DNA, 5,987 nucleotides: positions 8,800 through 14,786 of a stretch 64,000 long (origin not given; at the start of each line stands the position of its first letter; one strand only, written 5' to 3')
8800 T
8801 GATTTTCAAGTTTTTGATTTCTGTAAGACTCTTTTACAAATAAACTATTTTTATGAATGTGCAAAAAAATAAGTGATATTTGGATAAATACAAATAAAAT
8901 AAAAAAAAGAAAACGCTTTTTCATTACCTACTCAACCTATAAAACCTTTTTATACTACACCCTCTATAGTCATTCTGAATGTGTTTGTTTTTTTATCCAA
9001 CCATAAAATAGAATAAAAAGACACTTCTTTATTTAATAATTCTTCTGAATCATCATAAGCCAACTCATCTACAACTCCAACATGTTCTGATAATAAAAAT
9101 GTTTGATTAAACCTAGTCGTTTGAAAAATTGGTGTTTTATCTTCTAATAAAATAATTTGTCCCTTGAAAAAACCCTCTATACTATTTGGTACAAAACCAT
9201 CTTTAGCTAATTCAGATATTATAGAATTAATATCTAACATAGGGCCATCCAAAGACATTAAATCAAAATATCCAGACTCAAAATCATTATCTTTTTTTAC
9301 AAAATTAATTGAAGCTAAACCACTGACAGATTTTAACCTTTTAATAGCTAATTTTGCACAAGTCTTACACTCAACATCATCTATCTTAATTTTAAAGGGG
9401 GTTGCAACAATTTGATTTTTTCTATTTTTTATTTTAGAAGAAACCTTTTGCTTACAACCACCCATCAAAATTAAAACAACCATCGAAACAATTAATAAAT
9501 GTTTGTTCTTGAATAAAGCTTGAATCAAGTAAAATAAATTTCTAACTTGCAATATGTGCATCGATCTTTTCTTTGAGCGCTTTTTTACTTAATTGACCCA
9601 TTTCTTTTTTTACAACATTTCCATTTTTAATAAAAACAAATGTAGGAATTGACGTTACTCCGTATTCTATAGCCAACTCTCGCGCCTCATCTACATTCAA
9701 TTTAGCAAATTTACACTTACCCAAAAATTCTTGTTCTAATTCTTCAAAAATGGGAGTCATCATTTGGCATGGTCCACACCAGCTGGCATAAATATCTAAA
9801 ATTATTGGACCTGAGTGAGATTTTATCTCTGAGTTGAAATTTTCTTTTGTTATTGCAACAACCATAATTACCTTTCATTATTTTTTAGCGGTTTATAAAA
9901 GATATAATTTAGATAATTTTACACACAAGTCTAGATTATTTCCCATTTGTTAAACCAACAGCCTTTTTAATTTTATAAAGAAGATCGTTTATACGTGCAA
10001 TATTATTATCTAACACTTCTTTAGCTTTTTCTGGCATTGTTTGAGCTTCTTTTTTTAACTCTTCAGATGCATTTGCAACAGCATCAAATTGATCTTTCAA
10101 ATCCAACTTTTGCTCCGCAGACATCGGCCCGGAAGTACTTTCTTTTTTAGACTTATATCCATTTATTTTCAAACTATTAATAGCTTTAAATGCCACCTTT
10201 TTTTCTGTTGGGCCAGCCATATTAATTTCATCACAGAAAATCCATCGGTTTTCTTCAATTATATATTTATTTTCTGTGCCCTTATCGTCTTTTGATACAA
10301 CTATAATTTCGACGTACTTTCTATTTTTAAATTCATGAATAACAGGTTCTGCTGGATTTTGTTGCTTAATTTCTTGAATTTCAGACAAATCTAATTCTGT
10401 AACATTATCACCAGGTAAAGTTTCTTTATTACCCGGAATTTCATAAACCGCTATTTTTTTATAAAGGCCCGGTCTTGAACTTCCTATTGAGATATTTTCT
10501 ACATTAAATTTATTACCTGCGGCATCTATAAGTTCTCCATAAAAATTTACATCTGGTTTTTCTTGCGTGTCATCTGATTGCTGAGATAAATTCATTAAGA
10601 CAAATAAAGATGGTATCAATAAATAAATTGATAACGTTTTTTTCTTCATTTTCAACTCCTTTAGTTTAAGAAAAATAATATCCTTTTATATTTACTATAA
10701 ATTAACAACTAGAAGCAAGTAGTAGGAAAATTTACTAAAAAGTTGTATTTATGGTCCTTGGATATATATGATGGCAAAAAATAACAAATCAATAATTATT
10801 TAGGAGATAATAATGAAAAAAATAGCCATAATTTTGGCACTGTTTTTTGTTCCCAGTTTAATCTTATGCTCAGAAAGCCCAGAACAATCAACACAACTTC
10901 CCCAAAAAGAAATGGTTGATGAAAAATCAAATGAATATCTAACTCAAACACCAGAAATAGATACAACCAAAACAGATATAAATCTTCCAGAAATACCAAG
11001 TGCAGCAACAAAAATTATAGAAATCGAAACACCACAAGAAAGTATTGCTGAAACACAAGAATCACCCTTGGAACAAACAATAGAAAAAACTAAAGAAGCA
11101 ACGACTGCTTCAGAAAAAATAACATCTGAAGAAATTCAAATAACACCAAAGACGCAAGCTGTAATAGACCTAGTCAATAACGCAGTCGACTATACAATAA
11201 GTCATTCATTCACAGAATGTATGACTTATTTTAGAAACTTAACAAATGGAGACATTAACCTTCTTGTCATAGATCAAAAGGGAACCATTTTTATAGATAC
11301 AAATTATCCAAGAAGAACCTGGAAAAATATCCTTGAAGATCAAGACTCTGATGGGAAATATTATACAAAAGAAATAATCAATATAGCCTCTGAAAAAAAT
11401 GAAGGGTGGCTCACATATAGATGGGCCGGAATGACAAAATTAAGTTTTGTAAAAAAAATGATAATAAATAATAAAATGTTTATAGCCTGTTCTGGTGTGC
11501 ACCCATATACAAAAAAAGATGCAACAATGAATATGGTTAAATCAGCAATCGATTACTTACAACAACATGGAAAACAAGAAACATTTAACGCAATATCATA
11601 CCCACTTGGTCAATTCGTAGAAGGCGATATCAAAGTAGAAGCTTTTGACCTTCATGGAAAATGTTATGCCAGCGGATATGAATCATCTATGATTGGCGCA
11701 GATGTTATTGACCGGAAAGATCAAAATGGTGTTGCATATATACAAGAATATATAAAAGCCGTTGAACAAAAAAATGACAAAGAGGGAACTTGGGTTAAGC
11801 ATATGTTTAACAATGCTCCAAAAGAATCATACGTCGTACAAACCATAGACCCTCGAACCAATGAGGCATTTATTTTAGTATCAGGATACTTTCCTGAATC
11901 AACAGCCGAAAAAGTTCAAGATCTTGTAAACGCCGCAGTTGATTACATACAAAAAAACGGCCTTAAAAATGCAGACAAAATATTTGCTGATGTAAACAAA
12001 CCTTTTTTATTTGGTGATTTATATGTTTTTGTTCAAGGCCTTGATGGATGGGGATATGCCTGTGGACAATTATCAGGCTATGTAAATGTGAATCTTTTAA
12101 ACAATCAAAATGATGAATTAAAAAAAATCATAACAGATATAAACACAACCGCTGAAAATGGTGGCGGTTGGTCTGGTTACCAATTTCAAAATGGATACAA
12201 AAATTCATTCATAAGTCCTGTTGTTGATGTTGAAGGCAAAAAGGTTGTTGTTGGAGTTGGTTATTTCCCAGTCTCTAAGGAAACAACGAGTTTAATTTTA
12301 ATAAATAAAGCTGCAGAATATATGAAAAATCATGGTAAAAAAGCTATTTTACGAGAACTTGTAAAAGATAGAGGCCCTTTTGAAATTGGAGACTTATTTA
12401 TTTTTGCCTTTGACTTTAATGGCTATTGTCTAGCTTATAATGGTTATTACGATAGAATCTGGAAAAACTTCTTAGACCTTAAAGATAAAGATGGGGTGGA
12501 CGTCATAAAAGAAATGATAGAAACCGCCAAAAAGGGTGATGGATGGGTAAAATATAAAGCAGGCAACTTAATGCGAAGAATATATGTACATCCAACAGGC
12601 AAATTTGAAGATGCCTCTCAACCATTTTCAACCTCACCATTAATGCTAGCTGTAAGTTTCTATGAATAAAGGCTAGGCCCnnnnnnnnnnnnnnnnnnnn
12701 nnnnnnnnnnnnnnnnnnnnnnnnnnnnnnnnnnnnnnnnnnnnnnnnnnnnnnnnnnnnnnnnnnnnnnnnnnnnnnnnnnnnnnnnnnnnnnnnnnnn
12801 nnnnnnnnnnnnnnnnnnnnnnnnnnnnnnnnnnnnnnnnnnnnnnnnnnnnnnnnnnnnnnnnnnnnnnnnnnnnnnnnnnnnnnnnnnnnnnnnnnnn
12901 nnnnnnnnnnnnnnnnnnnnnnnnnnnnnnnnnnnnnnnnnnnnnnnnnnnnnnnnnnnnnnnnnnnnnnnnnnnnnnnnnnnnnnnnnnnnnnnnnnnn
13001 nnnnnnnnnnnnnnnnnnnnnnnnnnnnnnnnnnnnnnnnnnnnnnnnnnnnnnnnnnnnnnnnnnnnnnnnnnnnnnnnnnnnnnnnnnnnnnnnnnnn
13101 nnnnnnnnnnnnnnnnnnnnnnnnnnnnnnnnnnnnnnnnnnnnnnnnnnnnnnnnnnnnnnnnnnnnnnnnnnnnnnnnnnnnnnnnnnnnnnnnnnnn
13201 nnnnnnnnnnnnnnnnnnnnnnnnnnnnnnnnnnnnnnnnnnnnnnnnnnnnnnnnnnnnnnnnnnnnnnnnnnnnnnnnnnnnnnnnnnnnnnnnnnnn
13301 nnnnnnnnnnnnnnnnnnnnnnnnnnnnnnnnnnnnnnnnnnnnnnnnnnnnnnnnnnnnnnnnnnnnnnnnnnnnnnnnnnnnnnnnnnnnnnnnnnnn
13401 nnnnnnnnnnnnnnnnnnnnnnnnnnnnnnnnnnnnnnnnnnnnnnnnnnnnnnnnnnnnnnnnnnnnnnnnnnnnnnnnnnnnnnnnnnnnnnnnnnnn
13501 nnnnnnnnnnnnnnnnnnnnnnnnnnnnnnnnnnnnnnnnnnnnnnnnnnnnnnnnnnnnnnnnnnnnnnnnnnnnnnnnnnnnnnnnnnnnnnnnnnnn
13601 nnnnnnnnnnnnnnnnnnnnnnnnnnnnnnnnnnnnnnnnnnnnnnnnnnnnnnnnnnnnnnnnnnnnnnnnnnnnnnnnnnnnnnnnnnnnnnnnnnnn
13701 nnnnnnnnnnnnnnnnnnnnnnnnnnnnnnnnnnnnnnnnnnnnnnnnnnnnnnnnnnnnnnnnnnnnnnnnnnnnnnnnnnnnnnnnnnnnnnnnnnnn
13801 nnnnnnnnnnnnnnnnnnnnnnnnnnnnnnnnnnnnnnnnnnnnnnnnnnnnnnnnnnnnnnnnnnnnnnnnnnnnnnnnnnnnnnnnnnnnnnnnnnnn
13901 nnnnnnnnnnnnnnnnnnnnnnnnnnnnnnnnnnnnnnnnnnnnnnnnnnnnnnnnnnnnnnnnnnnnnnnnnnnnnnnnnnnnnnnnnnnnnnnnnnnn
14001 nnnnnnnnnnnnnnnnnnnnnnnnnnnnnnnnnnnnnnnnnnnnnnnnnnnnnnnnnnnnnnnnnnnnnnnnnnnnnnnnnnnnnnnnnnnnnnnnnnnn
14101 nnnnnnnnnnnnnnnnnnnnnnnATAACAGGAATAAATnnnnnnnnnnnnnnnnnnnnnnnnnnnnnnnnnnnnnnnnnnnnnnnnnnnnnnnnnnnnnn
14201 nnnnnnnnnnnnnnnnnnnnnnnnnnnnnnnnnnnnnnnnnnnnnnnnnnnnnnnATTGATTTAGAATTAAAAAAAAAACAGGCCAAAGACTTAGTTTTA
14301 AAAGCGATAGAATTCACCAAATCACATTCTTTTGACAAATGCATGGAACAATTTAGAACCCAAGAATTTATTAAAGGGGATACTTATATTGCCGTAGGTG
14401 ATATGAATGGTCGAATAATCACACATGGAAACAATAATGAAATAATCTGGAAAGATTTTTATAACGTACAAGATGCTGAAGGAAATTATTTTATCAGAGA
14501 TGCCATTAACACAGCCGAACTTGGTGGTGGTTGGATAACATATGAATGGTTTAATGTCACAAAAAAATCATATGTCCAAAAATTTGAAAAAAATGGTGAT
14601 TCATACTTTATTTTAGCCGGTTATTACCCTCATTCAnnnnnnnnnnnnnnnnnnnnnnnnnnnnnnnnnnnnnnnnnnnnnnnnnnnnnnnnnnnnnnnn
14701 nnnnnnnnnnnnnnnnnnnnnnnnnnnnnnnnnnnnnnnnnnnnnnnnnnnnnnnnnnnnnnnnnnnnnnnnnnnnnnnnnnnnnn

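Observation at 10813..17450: Operon of three secreted 4x sCache_2 proteins plus a dedicated outer-membrane beta-barrel: a candidate undescribed periplasmic binding, uptake or sensing system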

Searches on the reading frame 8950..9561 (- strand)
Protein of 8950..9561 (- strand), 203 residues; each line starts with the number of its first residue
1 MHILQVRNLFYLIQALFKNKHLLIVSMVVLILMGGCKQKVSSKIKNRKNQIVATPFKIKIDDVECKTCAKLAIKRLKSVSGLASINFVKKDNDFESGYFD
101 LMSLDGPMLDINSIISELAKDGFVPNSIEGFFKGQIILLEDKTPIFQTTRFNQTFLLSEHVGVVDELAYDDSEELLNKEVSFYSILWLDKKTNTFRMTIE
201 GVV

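Call 3: search_protein_families(library=pfam, proteins=[window:8950-9561:-], max_evalue=0.1)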
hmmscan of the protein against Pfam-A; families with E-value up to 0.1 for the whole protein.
window:8950-9561:- (203 aa): 3 families
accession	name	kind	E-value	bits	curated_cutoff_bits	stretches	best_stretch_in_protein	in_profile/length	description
PF00403.32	HMA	-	0.0024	18.7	24.8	1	58-87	2-31/62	Heavy-metal-associated domain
PF16475.10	DUF5052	-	0.017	15.2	29.4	1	20-76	3-58/199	Domain of unknown function (DUF5052)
PF21382.2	IntS9_C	-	0.061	13.8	27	0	109-148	3-42/71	Integrator IntS9, C-terminal domain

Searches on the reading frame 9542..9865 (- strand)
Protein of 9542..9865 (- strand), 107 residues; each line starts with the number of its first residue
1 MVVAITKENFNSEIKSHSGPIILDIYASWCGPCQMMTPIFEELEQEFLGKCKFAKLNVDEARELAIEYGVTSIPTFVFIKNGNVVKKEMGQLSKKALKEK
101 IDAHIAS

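Call 97: search_protein_families(library=pfam, proteins=[window:9542-9865:-], max_evalue=0.00001)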
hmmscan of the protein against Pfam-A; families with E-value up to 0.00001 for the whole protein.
window:9542-9865:- (107 aa): 4 families
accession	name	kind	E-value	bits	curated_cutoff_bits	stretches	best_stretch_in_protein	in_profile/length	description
PF00085.26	Thioredoxin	-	1.6e-30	105.6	23.5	1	2-102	2-102/103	Thioredoxin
PF13098.12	Thioredoxin_2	-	3.7e-07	30.9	27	1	15-99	2-102/104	Thioredoxin-like domain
PF08534.16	Redoxin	-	1.2e-06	28.8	26.6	0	18-47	28-58/148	Redoxin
PF14595.12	Thioredoxin_9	-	2.6e-06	27.8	25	1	8-96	30-121/129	Thioredoxin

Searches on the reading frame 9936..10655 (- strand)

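Call 3: search_protein_families(library=pfam, proteins=[window:9936-10655:-], max_evalue=0.1)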
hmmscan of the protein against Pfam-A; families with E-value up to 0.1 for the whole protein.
window:9936-10655:- (239 aa): 2 families
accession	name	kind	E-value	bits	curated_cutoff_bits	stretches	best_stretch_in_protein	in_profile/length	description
PF13905.12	Thioredoxin_8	-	0.042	14.6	27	0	104-142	21-64/94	Thioredoxin-like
PF14226.12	DIOX_N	-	0.057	14.5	27.3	0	149-200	57-102/117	non-haem dioxygenase in morphine synthesis N-terminal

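Call 4: search_protein_families(library=ncbifam, proteins=[window:9936-10655:-], max_evalue=0.1)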
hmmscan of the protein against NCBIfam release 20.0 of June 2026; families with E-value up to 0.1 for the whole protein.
window:9936-10655:- (239 aa): 0 families

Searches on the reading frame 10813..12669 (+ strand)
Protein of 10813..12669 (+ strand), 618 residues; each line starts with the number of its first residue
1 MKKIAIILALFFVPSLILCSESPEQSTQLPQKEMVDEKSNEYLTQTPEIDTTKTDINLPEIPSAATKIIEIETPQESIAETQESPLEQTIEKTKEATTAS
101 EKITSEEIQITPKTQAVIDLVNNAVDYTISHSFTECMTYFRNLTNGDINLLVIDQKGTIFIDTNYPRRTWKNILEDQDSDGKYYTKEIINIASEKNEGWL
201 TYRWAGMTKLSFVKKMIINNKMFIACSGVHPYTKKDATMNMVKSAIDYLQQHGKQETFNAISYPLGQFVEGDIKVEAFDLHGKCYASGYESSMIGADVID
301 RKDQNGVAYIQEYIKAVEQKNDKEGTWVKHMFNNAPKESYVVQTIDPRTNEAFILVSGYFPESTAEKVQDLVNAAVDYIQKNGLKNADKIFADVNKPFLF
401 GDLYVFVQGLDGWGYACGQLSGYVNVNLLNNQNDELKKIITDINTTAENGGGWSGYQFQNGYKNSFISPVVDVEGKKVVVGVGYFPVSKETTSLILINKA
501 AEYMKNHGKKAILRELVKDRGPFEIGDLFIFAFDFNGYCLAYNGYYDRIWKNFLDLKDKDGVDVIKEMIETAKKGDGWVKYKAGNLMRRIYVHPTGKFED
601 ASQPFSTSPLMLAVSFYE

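Call 3: search_protein_families(library=pfam, proteins=[window:10813-12669:+], max_evalue=0.1)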
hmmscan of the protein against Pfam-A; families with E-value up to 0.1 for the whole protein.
window:10813-12669:+ (618 aa): 6 families
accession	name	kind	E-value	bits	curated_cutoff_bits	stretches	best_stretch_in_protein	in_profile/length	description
PF08269.17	dCache_2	-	2.1e-20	73.5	26.5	3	74-332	12-263/298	Cache domain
PF17200.10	sCache_2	-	6e-19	68.9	25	3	140-207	45-114/155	Single Cache domain 2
PF10409.15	PTEN_C2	-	0.027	14.6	27.1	1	210-281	5-78/133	C2 domain of PTEN tumour-suppressor protein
PF09287.15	CEP1-DNA_bind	-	0.046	13.8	24.4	0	108-178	124-195/198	CEP-1, DNA binding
PF24951.3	LisH_PAC1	-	0.068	13.4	27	0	243-260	9-26/36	PAC1 LisH domain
PF24722.1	DUF7674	-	0.077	13.5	27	0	368-405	30-67/111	Domain of unknown function (DUF7674)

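Call 4: search_protein_families(library=ncbifam, proteins=[window:10813-12669:+], max_evalue=0.1)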
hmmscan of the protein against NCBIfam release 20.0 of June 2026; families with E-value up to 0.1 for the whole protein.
window:10813-12669:+ (618 aa): 4 families
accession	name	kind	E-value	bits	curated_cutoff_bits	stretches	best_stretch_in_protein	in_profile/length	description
NF052443.1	SensHisKinMctS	equivalog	2.9e-11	42.4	700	1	527-582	94-149/457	two-component system sensor histidine kinase MctS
NF058645.1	MCPCtpMPsAe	equivalog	3.6e-07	29.3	900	1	527-583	94-150/558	methyl-accepting chemotaxis protein CtpM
NF011275.0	PRK14682.1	equivalog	0.038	14.3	203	0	138-170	28-60/117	hypothetical protein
NF002007.0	PRK00808.1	equivalog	0.043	13.9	109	0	106-135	32-62/156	bacteriohemerythrin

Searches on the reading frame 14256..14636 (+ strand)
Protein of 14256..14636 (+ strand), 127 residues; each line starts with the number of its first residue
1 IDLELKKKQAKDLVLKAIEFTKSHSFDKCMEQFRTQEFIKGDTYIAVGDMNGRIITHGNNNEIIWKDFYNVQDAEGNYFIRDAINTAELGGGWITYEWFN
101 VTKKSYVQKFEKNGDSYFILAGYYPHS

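Call 78: search_solved_structures(query=A4, max_evalue=1, show_alignments=5)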
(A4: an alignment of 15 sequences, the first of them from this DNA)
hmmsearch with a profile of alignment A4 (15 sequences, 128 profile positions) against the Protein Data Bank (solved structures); distinct sequences matched with E-value up to 1: 6.
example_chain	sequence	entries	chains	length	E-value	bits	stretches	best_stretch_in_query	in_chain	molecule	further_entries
4exo_A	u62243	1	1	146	1.5e-10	44.4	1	24-125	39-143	Methyl-accepting chemotaxis protein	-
2qhk_A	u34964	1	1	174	2.6e-10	43.7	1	24-125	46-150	Methyl-accepting chemotaxis protein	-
3ub6_A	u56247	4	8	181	2e-06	31.2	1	10-99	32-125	chemoreceptor TlpB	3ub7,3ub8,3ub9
4k08_A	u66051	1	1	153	7.7e-05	26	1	40-125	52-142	Methyl-accepting chemotaxis sensory transducer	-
5g4y_A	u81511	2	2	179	0.00065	23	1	38-125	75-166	Methyl-accepting chemotaxis sensory transducer with Cache sensor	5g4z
5ykh_A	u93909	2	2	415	0.0068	19.7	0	72-96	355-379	Pumilio homolog 1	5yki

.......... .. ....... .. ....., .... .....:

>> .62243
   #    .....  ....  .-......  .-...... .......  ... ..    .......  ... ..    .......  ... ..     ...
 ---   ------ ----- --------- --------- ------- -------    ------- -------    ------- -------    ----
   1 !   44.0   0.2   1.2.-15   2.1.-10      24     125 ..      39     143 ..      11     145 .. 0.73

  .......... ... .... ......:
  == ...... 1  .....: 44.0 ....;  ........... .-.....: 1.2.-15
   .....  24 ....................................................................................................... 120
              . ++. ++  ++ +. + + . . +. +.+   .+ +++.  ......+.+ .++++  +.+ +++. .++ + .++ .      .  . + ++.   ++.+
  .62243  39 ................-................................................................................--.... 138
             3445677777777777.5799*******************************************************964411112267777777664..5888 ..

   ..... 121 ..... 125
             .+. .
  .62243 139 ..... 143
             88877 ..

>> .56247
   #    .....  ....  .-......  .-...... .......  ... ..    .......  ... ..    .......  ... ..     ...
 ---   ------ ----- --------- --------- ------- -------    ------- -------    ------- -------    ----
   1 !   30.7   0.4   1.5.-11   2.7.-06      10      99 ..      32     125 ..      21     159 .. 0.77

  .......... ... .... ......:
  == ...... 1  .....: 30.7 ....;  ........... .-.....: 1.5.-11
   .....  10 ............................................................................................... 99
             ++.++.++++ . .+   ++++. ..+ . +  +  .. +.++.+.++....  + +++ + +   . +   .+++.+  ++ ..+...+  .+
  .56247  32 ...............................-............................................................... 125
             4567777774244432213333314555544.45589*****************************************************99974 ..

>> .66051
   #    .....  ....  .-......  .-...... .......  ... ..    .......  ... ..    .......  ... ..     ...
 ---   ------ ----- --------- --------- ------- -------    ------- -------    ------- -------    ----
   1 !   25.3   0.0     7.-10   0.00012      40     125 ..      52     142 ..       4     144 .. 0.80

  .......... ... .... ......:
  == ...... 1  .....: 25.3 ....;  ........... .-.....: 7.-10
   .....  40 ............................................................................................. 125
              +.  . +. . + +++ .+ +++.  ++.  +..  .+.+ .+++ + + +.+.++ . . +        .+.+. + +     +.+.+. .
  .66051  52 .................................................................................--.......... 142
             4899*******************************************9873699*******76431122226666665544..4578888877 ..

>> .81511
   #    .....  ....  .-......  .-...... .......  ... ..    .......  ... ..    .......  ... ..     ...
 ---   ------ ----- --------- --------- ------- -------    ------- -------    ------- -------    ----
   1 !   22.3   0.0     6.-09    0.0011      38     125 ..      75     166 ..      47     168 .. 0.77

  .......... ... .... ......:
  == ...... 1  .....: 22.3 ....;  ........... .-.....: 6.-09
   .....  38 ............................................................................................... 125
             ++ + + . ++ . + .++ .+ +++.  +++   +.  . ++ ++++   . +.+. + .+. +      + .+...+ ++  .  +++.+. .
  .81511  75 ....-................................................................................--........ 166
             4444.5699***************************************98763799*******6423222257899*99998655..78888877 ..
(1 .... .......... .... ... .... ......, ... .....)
